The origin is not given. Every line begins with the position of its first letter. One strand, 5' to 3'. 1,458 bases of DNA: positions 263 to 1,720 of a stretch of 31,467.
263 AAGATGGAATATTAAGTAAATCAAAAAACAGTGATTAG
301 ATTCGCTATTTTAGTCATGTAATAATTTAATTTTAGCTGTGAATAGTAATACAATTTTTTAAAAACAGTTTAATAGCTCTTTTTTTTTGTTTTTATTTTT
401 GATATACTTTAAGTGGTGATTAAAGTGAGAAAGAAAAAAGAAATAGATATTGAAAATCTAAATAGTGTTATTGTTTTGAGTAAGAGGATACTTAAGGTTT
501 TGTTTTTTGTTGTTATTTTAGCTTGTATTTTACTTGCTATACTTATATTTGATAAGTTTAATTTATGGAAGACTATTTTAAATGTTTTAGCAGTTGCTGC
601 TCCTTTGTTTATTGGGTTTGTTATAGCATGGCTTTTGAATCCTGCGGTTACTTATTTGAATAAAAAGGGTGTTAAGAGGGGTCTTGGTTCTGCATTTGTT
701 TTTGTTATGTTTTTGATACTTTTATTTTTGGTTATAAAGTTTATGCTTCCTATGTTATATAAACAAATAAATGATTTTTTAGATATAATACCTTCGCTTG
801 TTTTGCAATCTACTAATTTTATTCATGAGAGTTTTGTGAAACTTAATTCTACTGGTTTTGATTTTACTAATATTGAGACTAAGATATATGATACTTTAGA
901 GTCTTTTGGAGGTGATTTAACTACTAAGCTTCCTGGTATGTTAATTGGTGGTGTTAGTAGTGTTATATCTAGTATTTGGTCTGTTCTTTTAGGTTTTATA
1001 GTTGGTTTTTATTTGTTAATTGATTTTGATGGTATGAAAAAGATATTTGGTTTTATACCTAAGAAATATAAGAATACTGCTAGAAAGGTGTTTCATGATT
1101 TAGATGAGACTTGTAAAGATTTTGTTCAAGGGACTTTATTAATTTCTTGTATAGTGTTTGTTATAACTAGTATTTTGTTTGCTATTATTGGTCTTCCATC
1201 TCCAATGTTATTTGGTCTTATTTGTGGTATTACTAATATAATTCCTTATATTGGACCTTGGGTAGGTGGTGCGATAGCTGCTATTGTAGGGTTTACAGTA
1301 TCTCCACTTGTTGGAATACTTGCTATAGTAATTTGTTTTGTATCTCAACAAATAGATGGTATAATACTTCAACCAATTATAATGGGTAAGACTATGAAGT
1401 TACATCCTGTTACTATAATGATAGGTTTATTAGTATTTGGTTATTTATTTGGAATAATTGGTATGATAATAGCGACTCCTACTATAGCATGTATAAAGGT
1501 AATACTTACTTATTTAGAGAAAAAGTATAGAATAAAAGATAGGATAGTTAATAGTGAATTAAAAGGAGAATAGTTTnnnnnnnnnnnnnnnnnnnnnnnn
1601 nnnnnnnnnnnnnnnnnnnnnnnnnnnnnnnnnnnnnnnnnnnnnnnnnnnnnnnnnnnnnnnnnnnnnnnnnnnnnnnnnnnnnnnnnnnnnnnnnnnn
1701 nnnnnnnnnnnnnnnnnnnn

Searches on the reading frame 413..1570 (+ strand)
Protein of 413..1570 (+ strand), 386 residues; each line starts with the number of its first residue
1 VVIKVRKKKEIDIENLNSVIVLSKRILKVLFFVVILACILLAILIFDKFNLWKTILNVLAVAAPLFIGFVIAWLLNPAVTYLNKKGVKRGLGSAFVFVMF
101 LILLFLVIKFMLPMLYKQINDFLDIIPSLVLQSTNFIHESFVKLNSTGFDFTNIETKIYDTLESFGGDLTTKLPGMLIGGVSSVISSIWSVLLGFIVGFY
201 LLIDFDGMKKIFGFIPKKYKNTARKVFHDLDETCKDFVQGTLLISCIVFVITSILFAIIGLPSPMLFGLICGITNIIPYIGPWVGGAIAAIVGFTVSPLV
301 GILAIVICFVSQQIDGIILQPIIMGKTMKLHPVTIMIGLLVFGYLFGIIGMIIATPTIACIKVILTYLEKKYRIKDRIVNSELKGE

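Call 57: search_protein_families(library=pfam, proteins=[window:413-1570:+], max_evalue=0.001)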
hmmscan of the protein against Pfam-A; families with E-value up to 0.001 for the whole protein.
window:413-1570:+ (386 aa): 1 family
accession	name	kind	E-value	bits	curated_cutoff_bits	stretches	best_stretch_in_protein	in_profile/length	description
PF01594.21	AI-2E_transport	-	2.6e-58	198.2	34.3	1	31-367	3-325/327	AI-2E family transporter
